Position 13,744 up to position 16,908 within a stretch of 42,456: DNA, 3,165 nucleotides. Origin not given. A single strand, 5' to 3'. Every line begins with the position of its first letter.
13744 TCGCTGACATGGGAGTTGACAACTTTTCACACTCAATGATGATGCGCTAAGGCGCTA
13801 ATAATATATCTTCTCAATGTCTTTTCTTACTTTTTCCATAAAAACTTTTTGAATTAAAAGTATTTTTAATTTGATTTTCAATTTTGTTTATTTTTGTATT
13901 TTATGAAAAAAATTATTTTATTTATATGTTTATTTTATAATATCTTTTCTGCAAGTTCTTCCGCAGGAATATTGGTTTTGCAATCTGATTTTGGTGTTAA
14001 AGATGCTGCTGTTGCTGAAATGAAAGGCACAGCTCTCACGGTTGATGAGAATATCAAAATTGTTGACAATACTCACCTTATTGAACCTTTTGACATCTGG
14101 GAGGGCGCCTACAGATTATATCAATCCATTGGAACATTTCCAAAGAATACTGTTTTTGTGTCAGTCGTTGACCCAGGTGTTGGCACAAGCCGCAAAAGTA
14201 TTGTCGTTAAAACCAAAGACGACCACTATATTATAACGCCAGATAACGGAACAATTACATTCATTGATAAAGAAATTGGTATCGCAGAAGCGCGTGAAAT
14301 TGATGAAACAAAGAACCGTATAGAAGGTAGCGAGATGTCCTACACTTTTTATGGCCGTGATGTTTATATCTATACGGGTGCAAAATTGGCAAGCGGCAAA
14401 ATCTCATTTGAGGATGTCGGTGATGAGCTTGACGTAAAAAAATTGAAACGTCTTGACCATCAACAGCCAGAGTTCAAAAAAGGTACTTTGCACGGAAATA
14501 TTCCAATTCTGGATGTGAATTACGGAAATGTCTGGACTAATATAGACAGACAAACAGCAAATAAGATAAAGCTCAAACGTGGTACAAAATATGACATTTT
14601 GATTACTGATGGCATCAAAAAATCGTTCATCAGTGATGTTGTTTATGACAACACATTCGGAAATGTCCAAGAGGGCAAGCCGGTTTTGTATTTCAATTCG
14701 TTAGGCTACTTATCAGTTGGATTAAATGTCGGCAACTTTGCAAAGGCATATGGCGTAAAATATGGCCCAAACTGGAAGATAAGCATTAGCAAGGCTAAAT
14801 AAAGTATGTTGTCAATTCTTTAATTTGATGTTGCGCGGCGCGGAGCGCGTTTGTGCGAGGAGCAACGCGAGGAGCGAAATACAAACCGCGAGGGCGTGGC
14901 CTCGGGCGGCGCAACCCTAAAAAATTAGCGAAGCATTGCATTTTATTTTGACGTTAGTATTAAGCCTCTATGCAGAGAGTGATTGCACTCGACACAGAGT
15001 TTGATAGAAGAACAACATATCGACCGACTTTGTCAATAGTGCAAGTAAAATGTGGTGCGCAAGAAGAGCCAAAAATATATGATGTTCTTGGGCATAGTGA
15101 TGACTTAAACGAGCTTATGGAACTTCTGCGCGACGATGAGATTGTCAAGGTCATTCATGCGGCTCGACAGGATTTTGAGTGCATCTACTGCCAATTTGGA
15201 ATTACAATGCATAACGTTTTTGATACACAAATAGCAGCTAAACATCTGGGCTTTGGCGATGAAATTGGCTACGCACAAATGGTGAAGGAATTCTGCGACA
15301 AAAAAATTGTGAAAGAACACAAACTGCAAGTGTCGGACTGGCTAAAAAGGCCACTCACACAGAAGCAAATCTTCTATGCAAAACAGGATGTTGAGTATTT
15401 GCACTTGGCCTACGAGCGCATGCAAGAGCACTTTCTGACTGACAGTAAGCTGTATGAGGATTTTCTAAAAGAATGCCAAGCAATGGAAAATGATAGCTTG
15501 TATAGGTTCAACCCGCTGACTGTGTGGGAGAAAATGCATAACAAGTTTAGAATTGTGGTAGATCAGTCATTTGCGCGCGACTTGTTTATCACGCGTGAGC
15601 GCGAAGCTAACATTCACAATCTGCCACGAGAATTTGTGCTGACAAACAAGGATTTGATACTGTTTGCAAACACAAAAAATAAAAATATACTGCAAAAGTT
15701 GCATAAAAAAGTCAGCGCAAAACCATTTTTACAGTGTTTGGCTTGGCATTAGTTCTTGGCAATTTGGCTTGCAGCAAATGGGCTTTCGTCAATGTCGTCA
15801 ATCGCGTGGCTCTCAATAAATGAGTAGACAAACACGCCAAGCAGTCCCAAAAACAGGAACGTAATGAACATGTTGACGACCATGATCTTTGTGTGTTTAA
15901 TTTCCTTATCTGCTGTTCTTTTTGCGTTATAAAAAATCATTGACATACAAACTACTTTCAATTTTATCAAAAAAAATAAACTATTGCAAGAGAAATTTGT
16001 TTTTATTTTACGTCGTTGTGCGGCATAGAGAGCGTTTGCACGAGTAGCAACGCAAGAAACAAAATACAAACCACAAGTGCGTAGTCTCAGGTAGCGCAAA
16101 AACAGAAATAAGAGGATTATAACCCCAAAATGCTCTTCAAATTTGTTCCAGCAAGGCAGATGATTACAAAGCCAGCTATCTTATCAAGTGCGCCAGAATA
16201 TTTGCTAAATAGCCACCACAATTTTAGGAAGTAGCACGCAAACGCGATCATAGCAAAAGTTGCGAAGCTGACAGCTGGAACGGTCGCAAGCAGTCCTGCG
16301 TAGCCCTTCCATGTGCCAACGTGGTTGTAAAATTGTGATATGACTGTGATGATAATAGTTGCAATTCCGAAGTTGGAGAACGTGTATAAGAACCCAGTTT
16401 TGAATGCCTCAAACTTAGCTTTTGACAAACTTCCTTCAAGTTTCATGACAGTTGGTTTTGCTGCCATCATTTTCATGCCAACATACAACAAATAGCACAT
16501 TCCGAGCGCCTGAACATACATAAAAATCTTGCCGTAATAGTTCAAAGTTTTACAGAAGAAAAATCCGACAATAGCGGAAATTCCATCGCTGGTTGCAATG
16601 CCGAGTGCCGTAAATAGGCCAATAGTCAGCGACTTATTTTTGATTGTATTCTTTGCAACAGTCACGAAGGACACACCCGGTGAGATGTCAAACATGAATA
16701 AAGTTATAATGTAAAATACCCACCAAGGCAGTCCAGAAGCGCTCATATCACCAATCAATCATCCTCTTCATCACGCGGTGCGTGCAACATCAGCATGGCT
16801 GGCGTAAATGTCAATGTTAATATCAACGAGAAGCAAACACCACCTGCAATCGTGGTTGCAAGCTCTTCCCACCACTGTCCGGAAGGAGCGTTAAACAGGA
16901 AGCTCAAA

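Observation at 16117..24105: DNA methyltransferase-HNH nuclease fusion wedged inside an RND efflux operon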

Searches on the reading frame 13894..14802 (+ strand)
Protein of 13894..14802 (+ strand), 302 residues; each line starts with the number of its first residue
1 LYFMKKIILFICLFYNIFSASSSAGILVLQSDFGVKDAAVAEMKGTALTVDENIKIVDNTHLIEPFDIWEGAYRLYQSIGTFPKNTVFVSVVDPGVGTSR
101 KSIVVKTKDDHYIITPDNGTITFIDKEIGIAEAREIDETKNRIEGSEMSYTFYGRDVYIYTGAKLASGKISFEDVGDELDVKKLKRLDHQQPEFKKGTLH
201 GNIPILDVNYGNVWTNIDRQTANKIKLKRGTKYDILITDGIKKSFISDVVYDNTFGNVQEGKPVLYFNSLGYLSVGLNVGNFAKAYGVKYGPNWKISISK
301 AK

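Call 3: search_protein_families(library=pfam, proteins=[window:13894-14802:+], max_evalue=0.01)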
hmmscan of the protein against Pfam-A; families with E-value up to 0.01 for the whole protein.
window:13894-14802:+ (302 aa): 2 families
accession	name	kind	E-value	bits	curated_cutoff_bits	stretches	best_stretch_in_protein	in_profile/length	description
PF01887.21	SAM_HAT_N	-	1.3e-48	164.9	26.3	1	27-176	1-145/145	SAM hydroxide adenosyltransferase N-terminal domain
PF20257.3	SAM_HAT_C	-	2.4e-19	69.9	25.5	1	201-295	1-84/84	SAM hydroxide adenosyltransferase C-terminal domain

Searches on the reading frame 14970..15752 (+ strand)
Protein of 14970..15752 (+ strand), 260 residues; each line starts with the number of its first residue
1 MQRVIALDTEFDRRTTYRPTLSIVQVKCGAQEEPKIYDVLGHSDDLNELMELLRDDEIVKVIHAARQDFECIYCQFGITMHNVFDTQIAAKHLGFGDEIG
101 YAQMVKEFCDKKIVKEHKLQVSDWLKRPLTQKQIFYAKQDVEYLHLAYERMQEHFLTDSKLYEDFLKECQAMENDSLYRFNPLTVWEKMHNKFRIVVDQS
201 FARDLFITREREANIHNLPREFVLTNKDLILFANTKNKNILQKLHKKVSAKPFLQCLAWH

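Call 3: search_protein_families(library=pfam, proteins=[window:14970-15752:+], max_evalue=0.01)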
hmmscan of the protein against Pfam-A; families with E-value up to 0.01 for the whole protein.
window:14970-15752:+ (260 aa): 1 family
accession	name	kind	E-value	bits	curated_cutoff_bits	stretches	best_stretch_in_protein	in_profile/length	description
PF01612.26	DNA_pol_A_exo1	-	5.8e-34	117.8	23.6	1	4-153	22-170/173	3'-5' exonuclease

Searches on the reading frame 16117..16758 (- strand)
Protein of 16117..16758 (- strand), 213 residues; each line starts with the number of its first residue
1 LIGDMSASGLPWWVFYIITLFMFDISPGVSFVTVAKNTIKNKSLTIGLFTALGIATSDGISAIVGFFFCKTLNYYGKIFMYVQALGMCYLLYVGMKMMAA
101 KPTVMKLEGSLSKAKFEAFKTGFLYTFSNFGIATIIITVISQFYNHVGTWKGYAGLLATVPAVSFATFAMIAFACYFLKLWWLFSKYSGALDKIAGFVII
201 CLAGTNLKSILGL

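Call 3: search_protein_families(library=pfam, proteins=[window:16117-16758:-], max_evalue=0.01)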
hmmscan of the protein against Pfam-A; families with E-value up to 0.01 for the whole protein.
window:16117-16758:- (213 aa): 1 family
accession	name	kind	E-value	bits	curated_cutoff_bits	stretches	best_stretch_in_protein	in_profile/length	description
PF01810.24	LysE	-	8.1e-12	45.5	25.6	1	25-203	5-186/193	LysE type translocator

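Call 4: search_protein_families(library=ncbifam, proteins=[window:16117-16758:-], max_evalue=0.01)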
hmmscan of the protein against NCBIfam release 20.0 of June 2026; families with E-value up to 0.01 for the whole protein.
window:16117-16758:- (213 aa): 2 families
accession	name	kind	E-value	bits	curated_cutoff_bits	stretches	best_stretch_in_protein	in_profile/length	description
TIGR00949.1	2A76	subfamily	8.4e-14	51.7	183.95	1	26-202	1-181/185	homoserine/threonine efflux transporter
NF008201.0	PRK10958.1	equivalog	0.0015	18.1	165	1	14-178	11-178/212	leucine efflux protein LeuE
